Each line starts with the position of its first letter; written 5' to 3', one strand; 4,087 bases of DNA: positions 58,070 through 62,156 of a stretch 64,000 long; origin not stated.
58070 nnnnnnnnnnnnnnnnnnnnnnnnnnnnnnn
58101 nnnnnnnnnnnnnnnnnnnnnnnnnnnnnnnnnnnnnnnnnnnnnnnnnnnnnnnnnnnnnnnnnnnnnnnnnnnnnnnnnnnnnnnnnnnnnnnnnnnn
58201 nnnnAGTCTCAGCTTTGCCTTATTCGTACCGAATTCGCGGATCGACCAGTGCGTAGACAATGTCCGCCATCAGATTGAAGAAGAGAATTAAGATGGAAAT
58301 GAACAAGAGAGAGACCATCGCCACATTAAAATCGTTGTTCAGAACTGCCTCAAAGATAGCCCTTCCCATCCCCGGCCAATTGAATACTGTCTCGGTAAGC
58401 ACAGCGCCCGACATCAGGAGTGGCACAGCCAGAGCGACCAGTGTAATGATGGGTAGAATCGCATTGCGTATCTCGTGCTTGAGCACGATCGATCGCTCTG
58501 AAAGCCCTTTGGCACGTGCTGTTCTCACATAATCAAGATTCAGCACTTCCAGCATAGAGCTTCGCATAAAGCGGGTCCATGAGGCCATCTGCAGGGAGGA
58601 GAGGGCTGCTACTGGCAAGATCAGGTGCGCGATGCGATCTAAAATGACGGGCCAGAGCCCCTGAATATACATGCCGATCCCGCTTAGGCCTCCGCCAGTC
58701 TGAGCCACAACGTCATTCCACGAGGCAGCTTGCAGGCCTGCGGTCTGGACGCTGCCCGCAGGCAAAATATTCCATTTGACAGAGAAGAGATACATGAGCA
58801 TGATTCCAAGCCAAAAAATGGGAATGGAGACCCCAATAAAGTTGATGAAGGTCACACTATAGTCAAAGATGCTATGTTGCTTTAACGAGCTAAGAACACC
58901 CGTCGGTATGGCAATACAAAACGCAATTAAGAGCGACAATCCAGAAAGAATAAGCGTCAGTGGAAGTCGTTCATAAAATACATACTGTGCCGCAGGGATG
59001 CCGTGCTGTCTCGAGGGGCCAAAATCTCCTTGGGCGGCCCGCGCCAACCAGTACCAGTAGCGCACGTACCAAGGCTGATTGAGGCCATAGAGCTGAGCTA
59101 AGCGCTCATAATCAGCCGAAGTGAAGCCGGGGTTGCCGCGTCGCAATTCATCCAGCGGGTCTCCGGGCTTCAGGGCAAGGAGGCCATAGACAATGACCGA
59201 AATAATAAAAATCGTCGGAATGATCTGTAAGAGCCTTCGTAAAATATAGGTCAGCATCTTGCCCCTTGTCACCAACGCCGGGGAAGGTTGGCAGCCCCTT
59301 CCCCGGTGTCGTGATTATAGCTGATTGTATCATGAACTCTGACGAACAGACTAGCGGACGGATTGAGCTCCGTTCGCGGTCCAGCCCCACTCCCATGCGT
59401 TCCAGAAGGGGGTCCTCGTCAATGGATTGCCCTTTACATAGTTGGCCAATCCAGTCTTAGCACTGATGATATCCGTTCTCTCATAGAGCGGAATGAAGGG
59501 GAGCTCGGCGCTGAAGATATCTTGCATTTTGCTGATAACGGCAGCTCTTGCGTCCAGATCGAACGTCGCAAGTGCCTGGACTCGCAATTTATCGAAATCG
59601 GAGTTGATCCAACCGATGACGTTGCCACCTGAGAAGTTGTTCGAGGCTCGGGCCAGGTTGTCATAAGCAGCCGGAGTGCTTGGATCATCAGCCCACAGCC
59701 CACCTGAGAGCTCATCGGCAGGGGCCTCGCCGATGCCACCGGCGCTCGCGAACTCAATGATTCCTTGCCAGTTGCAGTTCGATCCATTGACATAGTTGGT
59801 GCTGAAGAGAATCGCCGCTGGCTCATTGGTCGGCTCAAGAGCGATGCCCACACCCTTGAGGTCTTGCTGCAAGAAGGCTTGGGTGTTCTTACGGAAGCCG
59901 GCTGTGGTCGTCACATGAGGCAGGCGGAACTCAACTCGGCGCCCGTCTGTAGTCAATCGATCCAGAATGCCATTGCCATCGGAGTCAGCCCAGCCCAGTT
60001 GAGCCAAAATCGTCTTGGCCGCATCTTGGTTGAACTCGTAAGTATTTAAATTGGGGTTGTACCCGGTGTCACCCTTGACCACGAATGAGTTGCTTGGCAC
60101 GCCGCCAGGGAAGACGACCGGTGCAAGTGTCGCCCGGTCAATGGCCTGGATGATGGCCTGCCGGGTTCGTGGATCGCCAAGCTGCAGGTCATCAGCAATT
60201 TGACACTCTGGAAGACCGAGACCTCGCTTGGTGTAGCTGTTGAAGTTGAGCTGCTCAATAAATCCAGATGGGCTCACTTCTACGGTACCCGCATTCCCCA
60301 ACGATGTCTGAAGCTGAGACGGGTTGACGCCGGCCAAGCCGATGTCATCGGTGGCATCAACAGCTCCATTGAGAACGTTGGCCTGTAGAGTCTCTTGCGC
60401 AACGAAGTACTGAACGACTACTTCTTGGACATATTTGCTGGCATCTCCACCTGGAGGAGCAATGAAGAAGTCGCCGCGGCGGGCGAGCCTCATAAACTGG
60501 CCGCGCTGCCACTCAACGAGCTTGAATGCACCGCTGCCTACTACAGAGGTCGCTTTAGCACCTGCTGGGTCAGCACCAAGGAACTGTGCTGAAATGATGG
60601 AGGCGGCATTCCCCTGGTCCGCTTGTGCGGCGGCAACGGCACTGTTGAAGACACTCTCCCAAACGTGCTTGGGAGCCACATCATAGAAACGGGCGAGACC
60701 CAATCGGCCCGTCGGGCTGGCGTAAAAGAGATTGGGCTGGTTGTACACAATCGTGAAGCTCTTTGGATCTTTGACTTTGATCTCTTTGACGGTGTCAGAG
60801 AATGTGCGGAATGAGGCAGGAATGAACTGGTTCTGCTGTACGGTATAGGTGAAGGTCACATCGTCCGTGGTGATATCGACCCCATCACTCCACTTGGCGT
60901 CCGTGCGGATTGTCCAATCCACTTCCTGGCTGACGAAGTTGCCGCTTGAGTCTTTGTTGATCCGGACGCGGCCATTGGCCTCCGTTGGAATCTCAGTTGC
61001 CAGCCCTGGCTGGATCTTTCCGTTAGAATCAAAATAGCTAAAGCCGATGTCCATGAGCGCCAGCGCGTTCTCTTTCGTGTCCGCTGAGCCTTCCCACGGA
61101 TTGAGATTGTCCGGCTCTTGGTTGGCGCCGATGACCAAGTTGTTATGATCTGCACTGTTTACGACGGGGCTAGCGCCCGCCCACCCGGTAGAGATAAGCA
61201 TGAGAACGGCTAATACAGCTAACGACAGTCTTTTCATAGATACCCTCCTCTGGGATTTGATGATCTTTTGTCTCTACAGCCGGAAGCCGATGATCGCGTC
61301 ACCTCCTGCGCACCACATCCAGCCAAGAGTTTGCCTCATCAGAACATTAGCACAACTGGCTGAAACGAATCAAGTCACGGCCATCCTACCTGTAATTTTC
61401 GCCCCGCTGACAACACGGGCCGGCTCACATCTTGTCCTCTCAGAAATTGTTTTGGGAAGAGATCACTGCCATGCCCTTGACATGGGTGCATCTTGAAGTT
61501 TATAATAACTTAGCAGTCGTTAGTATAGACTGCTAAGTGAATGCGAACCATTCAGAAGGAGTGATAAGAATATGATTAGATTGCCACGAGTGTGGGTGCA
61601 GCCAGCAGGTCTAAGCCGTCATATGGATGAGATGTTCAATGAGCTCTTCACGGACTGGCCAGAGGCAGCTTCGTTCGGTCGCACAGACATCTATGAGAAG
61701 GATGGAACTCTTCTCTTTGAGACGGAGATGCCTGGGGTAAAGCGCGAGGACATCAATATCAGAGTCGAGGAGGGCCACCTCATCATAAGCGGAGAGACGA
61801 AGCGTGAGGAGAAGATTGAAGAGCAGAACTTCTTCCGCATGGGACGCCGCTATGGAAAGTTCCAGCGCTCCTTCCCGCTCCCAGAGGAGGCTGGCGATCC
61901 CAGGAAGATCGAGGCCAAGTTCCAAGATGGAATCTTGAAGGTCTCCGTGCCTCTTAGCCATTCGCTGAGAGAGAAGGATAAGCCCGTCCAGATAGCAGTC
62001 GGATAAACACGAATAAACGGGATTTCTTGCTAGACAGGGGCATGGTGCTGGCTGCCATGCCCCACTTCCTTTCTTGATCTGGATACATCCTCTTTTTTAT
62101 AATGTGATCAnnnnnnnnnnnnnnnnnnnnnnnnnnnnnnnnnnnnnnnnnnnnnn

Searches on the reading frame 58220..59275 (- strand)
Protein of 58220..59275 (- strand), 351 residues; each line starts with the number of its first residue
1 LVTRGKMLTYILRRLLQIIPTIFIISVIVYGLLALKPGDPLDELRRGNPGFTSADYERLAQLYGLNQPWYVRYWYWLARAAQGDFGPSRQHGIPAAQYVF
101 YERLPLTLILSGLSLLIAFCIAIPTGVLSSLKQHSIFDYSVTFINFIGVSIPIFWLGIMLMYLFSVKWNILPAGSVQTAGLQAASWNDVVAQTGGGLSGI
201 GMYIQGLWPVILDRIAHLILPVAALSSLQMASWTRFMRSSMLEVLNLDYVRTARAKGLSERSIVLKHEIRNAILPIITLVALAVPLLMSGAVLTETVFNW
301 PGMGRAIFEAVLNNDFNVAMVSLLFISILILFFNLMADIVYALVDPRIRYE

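Call 23: search_protein_families(library=pfam, proteins=[window:58220-59275:-], max_evalue=0.001)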
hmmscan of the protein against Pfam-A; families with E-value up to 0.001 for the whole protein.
window:58220-59275:- (351 aa): 2 families
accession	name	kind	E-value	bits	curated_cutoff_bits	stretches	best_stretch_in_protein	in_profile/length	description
PF00528.27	BPD_transp_1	-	2.3e-43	148.5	26.4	1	122-349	1-183/184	Binding-protein-dependent transport system inner membrane component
PF19300.4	BPD_transp_1_N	-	6e-06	26.9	23.8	1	7-83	1-75/114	Binding-prot-dependent transport system membrane comp, N-term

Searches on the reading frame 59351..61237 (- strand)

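Call 23: search_protein_families(library=pfam, proteins=[window:59351-61237:-], max_evalue=0.001)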
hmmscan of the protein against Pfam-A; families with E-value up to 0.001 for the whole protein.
window:59351-61237:- (628 aa): 1 family
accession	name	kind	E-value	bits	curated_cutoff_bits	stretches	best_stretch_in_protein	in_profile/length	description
PF00496.27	SBP_bac_5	-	4.9e-45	154.7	32.4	1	104-475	17-327/368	Bacterial extracellular solute-binding proteins, family 5 Middle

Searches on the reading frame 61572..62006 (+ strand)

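Call 23: search_protein_families(library=pfam, proteins=[window:61572-62006:+], max_evalue=0.001)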
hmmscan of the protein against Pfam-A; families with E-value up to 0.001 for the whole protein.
window:61572-62006:+ (144 aa): 2 families
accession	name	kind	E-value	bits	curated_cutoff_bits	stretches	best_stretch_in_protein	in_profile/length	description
PF00011.27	HSP20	-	6.7e-21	74.7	20.8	1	40-141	2-101/102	Hsp20/alpha crystallin family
PF17886.7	ArsA_HSP20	-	5.1e-06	26.4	22.5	1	50-125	7-62/63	HSP20-like domain found in ArsA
